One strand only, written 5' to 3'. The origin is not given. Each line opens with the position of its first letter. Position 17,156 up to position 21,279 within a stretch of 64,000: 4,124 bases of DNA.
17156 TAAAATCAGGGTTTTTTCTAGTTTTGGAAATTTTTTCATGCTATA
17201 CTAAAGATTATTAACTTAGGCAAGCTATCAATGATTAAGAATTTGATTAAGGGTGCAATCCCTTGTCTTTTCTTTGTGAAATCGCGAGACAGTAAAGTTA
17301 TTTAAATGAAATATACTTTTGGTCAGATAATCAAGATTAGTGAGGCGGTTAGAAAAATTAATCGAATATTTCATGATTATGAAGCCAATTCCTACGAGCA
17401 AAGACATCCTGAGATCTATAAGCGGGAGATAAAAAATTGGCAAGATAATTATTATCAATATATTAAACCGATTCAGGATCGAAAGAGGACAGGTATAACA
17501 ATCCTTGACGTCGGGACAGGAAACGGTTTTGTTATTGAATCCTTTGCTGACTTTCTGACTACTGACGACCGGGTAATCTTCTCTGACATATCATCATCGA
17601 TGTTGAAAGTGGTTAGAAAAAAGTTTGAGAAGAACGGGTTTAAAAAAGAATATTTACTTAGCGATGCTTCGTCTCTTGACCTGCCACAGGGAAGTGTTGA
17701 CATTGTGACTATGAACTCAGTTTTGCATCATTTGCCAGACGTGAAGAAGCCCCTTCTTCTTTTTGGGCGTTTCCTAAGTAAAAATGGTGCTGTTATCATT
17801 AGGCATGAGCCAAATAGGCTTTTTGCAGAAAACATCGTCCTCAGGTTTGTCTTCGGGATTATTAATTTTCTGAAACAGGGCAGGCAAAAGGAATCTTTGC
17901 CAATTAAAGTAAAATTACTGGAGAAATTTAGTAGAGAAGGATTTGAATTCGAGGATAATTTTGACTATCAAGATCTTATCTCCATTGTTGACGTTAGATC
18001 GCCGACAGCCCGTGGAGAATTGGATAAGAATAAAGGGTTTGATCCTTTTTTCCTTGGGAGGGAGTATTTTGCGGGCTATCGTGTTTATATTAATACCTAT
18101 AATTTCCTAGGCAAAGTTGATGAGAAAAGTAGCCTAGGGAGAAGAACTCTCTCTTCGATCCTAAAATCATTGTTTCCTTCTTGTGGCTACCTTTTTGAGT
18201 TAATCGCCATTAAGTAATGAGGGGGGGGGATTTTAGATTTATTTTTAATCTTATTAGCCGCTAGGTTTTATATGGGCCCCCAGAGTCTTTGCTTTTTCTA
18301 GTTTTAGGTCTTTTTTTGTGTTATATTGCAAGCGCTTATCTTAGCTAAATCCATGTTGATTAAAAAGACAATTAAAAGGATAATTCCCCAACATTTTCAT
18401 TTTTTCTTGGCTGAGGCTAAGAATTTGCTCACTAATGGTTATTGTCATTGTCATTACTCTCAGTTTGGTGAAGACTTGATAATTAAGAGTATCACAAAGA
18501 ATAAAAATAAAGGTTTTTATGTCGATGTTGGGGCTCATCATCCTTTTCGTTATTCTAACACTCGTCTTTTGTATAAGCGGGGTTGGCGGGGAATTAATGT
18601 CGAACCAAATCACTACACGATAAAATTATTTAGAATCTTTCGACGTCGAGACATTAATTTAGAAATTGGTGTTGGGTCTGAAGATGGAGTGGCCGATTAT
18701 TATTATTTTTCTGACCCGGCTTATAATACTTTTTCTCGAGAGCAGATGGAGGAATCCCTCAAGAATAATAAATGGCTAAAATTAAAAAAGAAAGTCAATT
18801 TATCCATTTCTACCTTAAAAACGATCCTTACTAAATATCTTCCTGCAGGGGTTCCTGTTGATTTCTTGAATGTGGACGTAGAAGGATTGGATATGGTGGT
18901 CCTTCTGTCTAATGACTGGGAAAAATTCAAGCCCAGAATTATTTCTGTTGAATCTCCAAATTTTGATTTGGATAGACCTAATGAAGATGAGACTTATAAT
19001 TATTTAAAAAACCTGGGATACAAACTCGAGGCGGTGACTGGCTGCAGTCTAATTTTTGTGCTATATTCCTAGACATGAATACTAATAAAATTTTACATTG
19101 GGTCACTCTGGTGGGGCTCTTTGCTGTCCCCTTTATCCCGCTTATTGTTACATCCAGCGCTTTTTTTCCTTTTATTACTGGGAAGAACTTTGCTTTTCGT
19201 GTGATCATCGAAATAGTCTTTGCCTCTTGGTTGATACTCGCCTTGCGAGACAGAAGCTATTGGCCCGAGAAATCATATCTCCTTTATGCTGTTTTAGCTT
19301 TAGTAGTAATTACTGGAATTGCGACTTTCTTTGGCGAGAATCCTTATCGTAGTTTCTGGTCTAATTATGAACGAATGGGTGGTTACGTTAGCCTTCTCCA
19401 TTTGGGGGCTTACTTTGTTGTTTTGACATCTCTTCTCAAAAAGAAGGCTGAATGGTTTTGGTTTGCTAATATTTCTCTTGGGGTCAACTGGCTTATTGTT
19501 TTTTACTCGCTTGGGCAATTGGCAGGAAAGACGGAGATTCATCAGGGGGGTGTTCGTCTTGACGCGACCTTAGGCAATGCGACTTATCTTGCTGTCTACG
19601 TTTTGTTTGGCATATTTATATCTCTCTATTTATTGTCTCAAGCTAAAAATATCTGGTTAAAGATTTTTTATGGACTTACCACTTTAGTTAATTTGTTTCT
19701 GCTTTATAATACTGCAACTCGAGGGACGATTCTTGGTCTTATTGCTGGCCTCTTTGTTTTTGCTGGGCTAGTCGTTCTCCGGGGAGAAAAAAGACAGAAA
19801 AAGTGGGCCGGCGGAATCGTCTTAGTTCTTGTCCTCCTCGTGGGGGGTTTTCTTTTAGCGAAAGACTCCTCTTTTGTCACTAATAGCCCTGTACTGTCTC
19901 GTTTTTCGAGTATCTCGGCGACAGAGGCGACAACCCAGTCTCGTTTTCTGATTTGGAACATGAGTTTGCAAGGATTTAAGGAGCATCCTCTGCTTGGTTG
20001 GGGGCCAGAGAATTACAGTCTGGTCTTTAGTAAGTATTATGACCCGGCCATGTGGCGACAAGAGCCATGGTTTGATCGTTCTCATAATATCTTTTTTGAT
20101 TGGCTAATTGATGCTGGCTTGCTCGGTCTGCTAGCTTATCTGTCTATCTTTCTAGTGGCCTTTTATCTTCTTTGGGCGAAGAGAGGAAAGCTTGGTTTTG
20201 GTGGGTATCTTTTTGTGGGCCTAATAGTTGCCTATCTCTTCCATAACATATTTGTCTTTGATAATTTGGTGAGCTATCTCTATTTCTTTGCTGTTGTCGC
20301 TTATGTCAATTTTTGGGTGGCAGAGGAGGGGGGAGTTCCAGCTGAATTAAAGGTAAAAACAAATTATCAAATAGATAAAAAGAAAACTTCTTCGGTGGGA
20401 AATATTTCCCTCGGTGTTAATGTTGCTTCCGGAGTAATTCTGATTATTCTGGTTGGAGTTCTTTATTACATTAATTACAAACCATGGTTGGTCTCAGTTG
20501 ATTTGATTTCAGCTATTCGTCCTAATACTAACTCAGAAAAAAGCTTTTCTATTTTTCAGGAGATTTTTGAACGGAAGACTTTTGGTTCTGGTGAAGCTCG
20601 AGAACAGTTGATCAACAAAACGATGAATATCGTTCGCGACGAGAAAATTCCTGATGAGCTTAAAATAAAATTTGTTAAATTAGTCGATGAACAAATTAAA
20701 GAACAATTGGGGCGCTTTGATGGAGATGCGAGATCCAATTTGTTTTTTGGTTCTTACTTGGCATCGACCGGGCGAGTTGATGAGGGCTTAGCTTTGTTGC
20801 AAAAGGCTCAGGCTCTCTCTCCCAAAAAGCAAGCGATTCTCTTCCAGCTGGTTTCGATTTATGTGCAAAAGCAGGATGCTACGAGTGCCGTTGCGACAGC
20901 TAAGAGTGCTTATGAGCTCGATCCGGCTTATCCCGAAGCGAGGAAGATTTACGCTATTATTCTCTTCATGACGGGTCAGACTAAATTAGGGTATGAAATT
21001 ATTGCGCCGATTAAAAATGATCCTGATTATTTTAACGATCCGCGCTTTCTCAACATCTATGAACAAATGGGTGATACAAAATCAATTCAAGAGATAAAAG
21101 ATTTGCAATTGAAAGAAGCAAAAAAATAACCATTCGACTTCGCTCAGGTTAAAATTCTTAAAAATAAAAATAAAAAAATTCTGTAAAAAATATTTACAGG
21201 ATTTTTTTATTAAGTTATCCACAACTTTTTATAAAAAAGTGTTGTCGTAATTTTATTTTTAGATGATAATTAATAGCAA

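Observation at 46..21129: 21-kb surface glycan locus combining a nonulosonic-acid module with five methyltransferases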

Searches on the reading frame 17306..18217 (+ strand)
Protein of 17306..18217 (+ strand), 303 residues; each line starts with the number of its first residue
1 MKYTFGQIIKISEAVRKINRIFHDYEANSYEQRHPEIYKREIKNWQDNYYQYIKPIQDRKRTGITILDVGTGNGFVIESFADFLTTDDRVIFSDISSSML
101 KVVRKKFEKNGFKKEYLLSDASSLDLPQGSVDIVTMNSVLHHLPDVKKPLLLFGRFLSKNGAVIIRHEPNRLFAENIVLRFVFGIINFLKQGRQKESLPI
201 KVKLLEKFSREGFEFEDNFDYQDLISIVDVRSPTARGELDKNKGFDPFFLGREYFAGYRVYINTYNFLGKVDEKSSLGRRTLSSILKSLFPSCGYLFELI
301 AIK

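Call 4: search_protein_families(library=pfam, proteins=[window:17306-18217:+], max_evalue=0.01)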
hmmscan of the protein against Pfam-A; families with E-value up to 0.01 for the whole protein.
window:17306-18217:+ (303 aa): 8 families
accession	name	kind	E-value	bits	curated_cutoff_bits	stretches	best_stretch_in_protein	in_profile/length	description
PF08241.18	Methyltransf_11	-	5.4e-17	62.6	21.2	1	67-165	1-95/95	Methyltransferase domain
PF13649.12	Methyltransf_25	-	3.3e-16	60.2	27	1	66-161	1-97/97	Methyltransferase domain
PF13847.12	Methyltransf_31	-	2.1e-14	53.9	27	1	62-168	3-112/145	Methyltransferase domain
PF01209.24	Ubie_methyltran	-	4.3e-13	49.6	20.1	1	18-165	9-151/233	ubiE/COQ5 methyltransferase family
PF08242.18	Methyltransf_12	-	2.7e-12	47.7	30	1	67-161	1-96/98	Methyltransferase domain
PF13489.12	Methyltransf_23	-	2.4e-10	40.8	27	1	54-166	14-117/164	Methyltransferase domain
PF05175.20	MTS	-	0.00017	21.7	23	1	62-142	31-110/170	Methyltransferase small domain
PF06325.19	PrmA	-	0.0012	18.9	22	1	56-143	155-239/296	Ribosomal protein L11 methyltransferase (PrmA)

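Call 6: search_protein_families(library=ncbifam, proteins=[window:17306-18217:+], max_evalue=0.001)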
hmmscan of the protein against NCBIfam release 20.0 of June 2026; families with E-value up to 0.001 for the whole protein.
window:17306-18217:+ (303 aa): 25 families
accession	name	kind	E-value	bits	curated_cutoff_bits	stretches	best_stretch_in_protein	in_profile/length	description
NF001244.0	PRK00216.1-5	equivalog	1.7e-13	50.4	216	1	16-165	8-153/236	bifunctional demethylmenaquinone methyltransferase/2-methoxy-6-polyprenyl-1,4-benzoquinol methylase UbiE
TIGR01934.1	MenG_MenH_UbiE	subfamily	1.7e-12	47.1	158.35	1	43-187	25-165/223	ubiquinone/menaquinone biosynthesis methyltransferase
NF001240.0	PRK00216.1-1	equivalog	5.1e-12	45.4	378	1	59-165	60-168/251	bifunctional demethylmenaquinone methyltransferase/2-methoxy-6-polyprenyl-1,4-benzoquinol methylase UbiE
TIGR02072.1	BioC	equivalog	6e-11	42.6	184.95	1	54-164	25-131/244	malonyl-ACP O-methyltransferase BioC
NF043040.1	corrin_prot_MT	hypoth_equivalog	1.9e-10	40.6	180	1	35-218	12-201/216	corrinoid protein-associated methyltransferase CpaM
NF001242.0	PRK00216.1-3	equivalog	5.7e-10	39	351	1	18-164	30-174/258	bifunctional demethylmenaquinone methyltransferase/2-methoxy-6-polyprenyl-1,4-benzoquinol methylase UbiE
TIGR01983.1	UbiG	equivalog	9.6e-10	38.1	102.95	1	49-165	45-151/228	bifunctional 2-polyprenyl-6-hydroxyphenol methylase/3-demethylubiquinol 3-O-methyltransferase UbiG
NF008264.0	PRK11036.1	equivalog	6.6e-08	32.3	366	1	16-193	4-172/261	tRNA uridine 5-oxyacetic acid(34) methyltransferase CmoM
NF001243.0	PRK00216.1-4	equivalog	3.5e-07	29.8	235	1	17-165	8-151/237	demethylmenaquinone methyltransferase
TIGR02752.1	MenG_heptapren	equivalog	9.6e-07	28.6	419.85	1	17-164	6-148/231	demethylmenaquinone methyltransferase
NF005379.0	PRK06922.1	equivalog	1.2e-06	27.3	602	1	52-143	409-500/677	class I SAM-dependent methyltransferase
NF041255.1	mycofact_MftM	equivalog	1.3e-06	28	200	1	62-146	139-220/289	mycofactocin oligosaccharide methyltransferase MftM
NF008823.0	PRK11873.1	subfamily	1.6e-06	27.8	263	1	62-165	77-181/272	arsenite methyltransferase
NF041537.1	ArsM_AhpD_UU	exception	1.8e-06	27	510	1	62-165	76-180/345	arsenite methyltransferase/AhpD domain selenoprotein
TIGR02021.1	BchM-ChlM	equivalog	2.3e-06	27.2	158.9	1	53-169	45-157/218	magnesium protoporphyrin IX methyltransferase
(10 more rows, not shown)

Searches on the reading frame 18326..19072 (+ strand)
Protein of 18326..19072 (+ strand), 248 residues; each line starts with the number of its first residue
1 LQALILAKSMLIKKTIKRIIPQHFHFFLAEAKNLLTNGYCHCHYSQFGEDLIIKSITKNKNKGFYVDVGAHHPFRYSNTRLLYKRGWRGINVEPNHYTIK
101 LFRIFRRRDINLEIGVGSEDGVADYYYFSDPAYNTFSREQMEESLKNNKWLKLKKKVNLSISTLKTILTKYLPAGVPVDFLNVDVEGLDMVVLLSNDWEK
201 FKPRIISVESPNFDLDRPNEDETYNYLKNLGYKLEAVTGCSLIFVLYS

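Call 4: search_protein_families(library=pfam, proteins=[window:18326-19072:+], max_evalue=0.01)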
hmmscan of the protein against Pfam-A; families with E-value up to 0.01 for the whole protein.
window:18326-19072:+ (248 aa): 1 family
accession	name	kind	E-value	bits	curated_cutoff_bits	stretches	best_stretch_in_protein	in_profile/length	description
PF05050.19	Methyltransf_21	-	2.8e-19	70.3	22.7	1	67-234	1-173/173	Methyltransferase FkbM domain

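Call 6: search_protein_families(library=ncbifam, proteins=[window:18326-19072:+], max_evalue=0.001)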
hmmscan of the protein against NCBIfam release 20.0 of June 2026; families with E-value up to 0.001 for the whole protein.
window:18326-19072:+ (248 aa): 1 family
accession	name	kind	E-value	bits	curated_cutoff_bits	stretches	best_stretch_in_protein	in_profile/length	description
TIGR01444.1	fkbM_fam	subfamily_domain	1e-07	32.5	37.7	1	65-206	2-139/143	FkbM family methyltransferase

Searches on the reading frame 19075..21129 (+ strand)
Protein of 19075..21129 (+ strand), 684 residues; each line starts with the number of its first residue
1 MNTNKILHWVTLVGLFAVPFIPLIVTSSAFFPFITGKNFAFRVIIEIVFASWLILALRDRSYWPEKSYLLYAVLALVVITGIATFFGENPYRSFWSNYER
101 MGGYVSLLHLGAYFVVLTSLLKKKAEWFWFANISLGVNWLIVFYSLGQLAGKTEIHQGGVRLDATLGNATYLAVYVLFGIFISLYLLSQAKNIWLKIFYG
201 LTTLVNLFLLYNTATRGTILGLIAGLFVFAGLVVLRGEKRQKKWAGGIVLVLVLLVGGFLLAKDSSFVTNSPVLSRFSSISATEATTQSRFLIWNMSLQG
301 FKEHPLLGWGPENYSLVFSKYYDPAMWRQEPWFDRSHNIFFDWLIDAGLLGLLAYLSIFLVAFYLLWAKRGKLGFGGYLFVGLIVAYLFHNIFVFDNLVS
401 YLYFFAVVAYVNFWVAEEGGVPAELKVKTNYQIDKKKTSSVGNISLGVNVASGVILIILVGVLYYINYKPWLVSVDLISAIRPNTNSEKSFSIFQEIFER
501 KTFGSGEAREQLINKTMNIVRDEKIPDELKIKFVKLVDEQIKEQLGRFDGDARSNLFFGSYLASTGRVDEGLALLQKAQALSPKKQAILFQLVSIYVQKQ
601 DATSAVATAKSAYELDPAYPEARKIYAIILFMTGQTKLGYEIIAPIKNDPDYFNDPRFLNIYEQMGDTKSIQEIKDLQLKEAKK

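Call 4: search_protein_families(library=pfam, proteins=[window:19075-21129:+], max_evalue=0.01)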
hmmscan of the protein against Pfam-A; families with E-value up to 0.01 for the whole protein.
window:19075-21129:+ (684 aa): 6 families
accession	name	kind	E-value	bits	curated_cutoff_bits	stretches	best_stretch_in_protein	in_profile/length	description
PF04932.20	Wzy_C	-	3.3e-24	85.8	31.7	1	202-356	2-149/149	O-Antigen ligase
PF14559.12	TPR_19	-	2.5e-07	31.4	25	2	598-644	3-49/68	Tetratricopeptide repeat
PF13428.12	TPR_14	-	0.00012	22.8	23.5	0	588-628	3-43/44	Tetratricopeptide repeat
PF13181.12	TPR_8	-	0.00012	22.4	25.7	0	588-618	3-33/34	Tetratricopeptide repeat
PF13432.12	TPR_16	-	0.0011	19.8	32.7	1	559-620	4-65/65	Tetratricopeptide repeat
PF23914.1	TPR_CcmH_CycH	-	0.0075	16.6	42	0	594-636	58-100/158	Cytochrome c-type biogenesis protein H TPR domain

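Call 6: search_protein_families(library=ncbifam, proteins=[window:19075-21129:+], max_evalue=0.001)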
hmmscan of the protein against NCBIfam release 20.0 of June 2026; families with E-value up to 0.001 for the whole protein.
window:19075-21129:+ (684 aa): 4 families
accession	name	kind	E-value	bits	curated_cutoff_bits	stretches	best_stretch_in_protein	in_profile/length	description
TIGR03097.1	PEP_O_lig_1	hypoth_equivalog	4e-13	49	188.1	1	13-366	14-348/408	putative O-glycosylation ligase, exosortase A system-associated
TIGR00947.1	2A73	equivalog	1.4e-12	47.4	366.4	1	31-363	33-362/425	IctB family putative bicarbonate transporter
TIGR02917.1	PEP_TPR_lipo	equivalog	7.9e-06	24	312.2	1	556-651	571-667/899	XrtA/PEP-CTERM system TPR-repeat protein PrsT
NF040959.1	MamA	equivalog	0.00027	20.5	200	1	551-635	70-154/204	magnetosome protein MamA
